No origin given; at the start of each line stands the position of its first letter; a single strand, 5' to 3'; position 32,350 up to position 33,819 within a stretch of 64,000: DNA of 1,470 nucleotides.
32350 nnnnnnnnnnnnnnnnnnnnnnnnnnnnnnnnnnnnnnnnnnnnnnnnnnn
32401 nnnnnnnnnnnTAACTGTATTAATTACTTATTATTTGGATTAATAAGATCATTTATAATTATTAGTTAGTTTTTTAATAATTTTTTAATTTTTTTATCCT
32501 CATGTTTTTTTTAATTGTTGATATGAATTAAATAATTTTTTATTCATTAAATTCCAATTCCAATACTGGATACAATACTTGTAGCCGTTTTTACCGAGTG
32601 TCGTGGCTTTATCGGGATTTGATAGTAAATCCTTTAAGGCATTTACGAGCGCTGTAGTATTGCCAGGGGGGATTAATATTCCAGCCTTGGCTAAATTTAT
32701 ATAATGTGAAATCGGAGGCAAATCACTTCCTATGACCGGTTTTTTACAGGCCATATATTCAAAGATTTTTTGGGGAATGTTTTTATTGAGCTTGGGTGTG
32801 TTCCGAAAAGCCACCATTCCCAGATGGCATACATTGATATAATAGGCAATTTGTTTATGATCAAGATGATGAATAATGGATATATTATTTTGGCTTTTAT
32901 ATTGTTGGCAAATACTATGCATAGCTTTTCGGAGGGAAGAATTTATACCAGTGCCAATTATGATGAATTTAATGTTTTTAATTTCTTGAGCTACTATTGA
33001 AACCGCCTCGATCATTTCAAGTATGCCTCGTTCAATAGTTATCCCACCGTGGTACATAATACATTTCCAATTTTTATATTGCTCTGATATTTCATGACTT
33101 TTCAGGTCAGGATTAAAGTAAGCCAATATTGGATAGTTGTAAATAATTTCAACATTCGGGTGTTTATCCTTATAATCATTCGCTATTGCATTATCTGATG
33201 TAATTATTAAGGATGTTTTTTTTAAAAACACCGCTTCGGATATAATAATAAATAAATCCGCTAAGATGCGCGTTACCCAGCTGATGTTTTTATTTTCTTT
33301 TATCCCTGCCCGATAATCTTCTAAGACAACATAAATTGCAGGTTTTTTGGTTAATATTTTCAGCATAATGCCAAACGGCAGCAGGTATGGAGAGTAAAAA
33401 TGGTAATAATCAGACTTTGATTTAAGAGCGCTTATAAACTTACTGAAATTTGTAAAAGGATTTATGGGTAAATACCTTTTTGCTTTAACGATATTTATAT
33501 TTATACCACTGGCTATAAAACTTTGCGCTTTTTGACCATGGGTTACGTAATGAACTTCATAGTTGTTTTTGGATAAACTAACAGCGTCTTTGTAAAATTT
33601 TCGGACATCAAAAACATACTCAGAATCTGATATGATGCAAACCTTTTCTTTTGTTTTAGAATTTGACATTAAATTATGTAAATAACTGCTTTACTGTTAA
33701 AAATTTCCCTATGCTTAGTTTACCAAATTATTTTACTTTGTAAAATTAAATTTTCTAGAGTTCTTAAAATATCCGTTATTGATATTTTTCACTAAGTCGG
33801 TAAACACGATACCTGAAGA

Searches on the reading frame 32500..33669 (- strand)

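Call 8: search_protein_families(library=pfam, proteins=[window:32500-33669:-], max_evalue=0.00001)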
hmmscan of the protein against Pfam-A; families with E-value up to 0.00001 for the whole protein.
window:32500-33669:- (389 aa): 3 families
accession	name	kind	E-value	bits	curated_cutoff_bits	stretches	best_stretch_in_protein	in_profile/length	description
PF00534.26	Glycos_transf_1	-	3.8e-23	82.3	26.4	1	192-364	6-171/172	Glycosyl transferases group 1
PF13692.12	Glyco_trans_1_4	-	5.1e-17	62.9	27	1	204-351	4-142/142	Glycosyl transferases group 1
PF13524.12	Glyco_trans_1_2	-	1.3e-08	35.3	25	1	229-373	11-136/144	Glycosyl transferase-like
